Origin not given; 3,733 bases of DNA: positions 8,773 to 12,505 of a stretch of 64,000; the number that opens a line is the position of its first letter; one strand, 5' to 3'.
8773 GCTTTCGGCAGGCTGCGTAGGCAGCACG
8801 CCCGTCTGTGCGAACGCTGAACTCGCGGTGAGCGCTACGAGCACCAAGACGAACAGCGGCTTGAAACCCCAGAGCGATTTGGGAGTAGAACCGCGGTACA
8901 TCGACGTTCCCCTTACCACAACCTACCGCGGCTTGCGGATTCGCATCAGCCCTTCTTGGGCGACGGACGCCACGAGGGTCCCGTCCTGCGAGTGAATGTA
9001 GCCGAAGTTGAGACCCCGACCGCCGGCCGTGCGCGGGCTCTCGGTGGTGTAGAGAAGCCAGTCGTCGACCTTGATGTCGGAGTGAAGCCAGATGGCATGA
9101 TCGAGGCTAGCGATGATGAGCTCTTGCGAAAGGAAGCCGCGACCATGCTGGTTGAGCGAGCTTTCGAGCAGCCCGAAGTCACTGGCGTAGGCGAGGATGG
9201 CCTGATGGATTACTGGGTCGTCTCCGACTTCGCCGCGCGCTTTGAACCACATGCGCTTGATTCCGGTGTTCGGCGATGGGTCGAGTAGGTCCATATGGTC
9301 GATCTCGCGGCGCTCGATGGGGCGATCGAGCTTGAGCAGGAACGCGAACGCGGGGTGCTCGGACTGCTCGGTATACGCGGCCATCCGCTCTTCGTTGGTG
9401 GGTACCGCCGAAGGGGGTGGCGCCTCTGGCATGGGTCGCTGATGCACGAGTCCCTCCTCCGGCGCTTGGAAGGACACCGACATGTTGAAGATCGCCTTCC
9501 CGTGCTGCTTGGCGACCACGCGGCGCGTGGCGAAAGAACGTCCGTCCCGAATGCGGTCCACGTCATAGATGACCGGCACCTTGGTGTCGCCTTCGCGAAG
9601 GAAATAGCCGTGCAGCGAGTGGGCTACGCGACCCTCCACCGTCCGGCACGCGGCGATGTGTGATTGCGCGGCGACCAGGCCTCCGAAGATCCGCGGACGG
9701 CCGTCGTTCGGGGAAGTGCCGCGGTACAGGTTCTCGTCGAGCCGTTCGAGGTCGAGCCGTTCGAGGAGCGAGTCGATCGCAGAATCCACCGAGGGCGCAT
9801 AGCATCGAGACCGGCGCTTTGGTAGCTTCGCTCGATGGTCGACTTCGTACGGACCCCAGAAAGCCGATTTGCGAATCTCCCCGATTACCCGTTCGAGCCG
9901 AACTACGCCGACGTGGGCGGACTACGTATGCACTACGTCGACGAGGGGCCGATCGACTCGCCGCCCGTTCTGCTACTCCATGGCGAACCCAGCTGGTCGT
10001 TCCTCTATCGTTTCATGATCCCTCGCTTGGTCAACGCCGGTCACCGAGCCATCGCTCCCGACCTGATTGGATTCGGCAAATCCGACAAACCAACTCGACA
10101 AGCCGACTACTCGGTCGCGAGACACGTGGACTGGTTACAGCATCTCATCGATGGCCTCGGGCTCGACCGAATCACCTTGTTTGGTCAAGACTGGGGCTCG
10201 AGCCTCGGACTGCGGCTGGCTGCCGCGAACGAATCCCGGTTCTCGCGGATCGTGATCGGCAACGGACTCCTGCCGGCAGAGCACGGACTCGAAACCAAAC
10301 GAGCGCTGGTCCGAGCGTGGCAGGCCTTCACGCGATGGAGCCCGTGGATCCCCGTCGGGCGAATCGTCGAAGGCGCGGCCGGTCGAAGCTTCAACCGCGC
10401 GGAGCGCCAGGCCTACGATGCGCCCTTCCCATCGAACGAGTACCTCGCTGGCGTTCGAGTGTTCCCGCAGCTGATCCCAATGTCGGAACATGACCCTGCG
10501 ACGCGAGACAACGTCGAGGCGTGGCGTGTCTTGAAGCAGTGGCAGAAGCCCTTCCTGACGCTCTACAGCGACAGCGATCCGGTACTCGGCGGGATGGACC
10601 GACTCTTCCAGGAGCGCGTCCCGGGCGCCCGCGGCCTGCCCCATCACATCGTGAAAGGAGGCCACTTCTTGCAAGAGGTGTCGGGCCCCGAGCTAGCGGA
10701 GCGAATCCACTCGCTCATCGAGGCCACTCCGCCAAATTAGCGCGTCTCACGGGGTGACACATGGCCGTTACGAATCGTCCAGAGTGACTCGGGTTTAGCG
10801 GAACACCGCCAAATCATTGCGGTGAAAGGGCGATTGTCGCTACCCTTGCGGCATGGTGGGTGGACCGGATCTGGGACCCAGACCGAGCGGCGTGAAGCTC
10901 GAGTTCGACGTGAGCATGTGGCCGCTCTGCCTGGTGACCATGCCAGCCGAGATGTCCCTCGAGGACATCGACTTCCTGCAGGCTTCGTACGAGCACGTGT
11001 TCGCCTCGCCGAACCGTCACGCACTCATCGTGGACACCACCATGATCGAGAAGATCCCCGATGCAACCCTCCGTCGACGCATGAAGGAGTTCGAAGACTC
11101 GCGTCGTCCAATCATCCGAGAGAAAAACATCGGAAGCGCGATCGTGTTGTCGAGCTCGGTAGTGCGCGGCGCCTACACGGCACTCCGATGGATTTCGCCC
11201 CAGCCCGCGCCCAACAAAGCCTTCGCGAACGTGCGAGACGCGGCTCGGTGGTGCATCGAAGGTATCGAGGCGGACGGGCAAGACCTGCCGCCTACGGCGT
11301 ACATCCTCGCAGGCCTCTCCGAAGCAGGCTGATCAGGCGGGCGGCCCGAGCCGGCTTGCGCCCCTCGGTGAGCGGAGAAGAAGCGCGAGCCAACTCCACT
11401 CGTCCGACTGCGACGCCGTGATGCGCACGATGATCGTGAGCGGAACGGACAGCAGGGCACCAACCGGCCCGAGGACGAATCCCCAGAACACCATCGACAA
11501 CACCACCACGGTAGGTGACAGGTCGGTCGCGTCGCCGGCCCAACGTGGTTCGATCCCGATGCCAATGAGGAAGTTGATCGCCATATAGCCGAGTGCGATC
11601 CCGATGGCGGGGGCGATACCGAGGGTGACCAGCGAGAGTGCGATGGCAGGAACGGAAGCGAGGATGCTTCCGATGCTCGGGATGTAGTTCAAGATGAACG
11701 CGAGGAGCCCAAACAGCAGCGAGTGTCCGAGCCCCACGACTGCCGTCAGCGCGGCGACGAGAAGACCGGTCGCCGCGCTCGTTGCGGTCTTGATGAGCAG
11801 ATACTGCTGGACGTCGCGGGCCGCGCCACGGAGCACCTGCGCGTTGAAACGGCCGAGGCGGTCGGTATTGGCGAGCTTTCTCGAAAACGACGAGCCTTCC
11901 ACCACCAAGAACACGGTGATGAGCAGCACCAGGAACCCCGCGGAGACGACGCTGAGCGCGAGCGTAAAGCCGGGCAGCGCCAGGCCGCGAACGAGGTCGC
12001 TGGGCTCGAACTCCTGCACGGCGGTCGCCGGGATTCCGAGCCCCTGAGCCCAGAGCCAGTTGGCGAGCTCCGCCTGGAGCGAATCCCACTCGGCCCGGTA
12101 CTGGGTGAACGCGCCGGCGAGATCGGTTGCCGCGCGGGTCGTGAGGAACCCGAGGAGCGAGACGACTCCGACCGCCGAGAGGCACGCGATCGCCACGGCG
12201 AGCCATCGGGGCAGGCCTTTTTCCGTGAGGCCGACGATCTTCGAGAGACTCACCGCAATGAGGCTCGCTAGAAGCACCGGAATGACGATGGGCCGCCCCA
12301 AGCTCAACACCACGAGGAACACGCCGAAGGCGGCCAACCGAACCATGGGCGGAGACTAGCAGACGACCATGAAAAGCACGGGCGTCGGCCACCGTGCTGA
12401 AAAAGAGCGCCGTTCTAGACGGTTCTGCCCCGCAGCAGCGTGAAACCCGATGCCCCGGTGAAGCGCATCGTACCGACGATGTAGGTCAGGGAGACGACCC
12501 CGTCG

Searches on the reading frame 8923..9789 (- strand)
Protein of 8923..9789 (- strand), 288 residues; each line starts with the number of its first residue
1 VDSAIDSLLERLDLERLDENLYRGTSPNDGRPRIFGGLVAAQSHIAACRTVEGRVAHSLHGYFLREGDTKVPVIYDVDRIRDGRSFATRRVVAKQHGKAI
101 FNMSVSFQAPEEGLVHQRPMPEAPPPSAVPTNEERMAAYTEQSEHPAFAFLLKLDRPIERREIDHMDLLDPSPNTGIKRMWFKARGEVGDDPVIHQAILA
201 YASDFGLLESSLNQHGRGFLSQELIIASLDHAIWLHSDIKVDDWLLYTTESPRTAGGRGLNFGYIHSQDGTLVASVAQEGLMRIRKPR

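Call 6: search_protein_families(library=pfam, proteins=[window:8923-9789:-], max_evalue=0.01)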
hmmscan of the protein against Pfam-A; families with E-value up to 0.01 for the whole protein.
window:8923-9789:- (288 aa): 3 families
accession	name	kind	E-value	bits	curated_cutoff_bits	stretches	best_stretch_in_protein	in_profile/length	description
PF02551.21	Acyl_CoA_thio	-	9.8e-37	126.2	21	2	178-281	31-132/132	Acyl-CoA thioesterase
PF20789.3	4HBT_3C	-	3.4e-25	89.3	24.1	1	147-282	15-140/140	Acyl-CoA thioesterase C-terminal domain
PF13622.12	4HBT_3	-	9.3e-20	71.1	24.3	1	31-108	9-83/83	Acyl-CoA thioesterase N-terminal domain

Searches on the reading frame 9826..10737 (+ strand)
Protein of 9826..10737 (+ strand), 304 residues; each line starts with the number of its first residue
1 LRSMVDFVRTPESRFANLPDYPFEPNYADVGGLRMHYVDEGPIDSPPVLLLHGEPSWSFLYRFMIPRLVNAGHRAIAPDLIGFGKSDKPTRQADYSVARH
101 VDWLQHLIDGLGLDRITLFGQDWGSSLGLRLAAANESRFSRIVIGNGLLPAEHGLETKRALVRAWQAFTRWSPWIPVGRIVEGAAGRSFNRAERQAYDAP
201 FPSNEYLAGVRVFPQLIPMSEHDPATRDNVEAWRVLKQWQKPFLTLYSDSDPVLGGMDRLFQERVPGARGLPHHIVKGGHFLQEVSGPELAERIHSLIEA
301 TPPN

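Call 50: search_protein_families(library=pfam, proteins=[window:9826-10737:+], max_evalue=0.0001)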
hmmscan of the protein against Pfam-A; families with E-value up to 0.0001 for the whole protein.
window:9826-10737:+ (304 aa): 3 families
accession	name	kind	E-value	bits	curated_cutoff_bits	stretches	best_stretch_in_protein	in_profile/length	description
PF00561.26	Abhydrolase_1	-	4.2e-26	92.5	25.8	1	46-284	1-242/245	alpha/beta hydrolase fold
PF12697.13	Abhydrolase_6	-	3e-15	57.9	26.3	1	48-284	1-208/217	Alpha/beta hydrolase family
PF12146.15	Hydrolase_4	-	8.2e-07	29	27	1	48-265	7-217/239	Serine aminopeptidase, S33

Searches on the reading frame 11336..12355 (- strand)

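Call 50: search_protein_families(library=pfam, proteins=[window:11336-12355:-], max_evalue=0.0001)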
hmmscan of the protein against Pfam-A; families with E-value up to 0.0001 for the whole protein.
window:11336-12355:- (340 aa): 1 family
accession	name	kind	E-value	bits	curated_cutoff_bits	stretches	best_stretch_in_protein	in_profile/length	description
PF01594.21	AI-2E_transport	-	1.5e-38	133.3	34.3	1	9-312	6-321/327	AI-2E family transporter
